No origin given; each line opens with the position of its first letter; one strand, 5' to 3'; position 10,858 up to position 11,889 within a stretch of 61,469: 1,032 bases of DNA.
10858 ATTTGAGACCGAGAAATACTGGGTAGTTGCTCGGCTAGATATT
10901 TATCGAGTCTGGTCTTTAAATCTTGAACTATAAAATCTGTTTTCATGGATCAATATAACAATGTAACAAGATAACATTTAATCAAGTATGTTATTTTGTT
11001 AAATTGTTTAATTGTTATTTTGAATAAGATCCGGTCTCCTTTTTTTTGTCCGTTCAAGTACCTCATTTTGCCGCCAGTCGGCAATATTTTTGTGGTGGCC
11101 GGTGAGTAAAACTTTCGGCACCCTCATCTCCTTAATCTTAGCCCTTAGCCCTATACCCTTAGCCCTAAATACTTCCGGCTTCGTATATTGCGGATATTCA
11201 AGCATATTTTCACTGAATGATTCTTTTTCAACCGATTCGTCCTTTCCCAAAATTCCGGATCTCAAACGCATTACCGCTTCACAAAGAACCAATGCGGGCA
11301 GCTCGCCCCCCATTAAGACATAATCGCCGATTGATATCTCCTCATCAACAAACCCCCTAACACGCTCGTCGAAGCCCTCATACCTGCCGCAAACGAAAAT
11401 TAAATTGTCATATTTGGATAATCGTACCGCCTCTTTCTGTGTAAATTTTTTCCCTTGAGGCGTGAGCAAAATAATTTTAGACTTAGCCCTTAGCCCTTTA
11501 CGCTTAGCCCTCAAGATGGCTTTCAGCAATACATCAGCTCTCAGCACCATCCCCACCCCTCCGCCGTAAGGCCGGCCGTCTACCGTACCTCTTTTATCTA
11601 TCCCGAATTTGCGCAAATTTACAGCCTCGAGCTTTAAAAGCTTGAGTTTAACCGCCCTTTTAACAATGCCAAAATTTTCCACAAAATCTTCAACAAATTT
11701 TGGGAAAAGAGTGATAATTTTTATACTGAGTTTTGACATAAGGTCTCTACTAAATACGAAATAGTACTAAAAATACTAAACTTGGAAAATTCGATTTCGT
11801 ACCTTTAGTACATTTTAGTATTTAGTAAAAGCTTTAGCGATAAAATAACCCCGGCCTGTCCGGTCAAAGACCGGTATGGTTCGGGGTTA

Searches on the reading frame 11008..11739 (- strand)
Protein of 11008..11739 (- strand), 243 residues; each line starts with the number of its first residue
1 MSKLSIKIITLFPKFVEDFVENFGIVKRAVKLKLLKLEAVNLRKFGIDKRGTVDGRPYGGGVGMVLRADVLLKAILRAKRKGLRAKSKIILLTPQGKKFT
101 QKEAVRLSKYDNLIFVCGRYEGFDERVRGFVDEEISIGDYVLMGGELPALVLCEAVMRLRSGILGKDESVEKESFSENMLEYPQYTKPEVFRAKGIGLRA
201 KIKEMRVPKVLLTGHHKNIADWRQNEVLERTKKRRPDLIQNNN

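Call 102: search_protein_families(library=pfam, proteins=[window:11008-11739:-], max_evalue=0.001)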
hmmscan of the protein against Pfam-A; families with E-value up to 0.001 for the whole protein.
window:11008-11739:- (243 aa): 1 family
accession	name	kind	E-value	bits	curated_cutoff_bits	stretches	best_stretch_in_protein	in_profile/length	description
PF01746.26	tRNA_m1G_MT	-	2.6e-57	194.2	27.3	1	27-236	2-195/195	tRNA (Guanine-1)-methyltransferase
